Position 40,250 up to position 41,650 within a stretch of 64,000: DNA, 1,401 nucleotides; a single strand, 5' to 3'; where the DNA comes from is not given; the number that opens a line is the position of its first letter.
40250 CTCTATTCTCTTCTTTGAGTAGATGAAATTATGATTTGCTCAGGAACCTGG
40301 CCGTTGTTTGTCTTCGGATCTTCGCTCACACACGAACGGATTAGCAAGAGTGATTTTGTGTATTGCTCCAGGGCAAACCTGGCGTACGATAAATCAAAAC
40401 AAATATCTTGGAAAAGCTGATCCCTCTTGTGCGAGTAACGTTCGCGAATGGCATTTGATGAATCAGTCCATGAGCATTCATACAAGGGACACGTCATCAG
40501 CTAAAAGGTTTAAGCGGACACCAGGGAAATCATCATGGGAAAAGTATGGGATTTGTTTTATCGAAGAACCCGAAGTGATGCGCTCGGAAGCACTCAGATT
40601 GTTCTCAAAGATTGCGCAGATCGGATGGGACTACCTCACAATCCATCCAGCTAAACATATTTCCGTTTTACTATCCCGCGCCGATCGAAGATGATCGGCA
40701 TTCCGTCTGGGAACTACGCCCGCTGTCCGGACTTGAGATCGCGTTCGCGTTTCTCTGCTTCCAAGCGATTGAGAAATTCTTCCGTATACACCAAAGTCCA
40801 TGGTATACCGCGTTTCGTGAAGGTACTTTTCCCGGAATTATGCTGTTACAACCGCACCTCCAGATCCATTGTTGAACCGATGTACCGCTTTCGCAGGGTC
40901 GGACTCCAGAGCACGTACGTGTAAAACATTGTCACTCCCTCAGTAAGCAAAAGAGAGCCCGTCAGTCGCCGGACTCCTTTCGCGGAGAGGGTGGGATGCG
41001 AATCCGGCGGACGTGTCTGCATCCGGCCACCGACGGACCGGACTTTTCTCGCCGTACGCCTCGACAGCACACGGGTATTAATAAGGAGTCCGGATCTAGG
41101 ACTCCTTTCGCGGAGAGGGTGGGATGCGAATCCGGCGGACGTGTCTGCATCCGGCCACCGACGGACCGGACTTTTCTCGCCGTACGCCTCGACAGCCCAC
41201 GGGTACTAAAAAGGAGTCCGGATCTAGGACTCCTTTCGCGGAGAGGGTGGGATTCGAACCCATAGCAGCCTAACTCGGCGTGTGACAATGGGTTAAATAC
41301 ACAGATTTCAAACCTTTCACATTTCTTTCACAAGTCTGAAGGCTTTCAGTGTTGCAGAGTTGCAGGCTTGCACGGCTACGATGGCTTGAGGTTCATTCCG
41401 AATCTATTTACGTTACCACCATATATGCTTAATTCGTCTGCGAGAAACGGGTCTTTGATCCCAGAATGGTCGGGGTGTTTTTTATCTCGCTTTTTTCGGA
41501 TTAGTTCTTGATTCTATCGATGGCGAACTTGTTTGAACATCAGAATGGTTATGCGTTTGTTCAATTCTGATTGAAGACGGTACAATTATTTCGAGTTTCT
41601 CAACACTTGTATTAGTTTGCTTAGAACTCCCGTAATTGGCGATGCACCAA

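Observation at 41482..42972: Single-gene HAD phosphatase-3TM fusion at the island edge: candidate anti-phage system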

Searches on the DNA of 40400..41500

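Call 11: search_rna_families(source=window, start=40400, end=41500, threshold=evalue, max_evalue=10, show_alignments=3)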
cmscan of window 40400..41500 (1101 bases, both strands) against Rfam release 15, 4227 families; matches with E-value up to 10: 3.
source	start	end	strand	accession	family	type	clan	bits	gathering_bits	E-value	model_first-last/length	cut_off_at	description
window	41239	41296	+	RF04351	Plastid-psbl-rps4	Cis-reg;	-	26.2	68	0.0054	1-53/53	no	Plastid-psbl-rps4 3UTR RNA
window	40411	40475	+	RF02292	TtnuCD16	Gene; snRNA; snoRNA; CD-box;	-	18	75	0.72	1-58/58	no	Tetrahymena snoRNA TtnuCD16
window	41256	41303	+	RF01108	BMV3_UPD-PK1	Cis-reg;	-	15.1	38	7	1-26/26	no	Pseudoknot of upstream pseudoknot domain (UPD) of the 3'UTR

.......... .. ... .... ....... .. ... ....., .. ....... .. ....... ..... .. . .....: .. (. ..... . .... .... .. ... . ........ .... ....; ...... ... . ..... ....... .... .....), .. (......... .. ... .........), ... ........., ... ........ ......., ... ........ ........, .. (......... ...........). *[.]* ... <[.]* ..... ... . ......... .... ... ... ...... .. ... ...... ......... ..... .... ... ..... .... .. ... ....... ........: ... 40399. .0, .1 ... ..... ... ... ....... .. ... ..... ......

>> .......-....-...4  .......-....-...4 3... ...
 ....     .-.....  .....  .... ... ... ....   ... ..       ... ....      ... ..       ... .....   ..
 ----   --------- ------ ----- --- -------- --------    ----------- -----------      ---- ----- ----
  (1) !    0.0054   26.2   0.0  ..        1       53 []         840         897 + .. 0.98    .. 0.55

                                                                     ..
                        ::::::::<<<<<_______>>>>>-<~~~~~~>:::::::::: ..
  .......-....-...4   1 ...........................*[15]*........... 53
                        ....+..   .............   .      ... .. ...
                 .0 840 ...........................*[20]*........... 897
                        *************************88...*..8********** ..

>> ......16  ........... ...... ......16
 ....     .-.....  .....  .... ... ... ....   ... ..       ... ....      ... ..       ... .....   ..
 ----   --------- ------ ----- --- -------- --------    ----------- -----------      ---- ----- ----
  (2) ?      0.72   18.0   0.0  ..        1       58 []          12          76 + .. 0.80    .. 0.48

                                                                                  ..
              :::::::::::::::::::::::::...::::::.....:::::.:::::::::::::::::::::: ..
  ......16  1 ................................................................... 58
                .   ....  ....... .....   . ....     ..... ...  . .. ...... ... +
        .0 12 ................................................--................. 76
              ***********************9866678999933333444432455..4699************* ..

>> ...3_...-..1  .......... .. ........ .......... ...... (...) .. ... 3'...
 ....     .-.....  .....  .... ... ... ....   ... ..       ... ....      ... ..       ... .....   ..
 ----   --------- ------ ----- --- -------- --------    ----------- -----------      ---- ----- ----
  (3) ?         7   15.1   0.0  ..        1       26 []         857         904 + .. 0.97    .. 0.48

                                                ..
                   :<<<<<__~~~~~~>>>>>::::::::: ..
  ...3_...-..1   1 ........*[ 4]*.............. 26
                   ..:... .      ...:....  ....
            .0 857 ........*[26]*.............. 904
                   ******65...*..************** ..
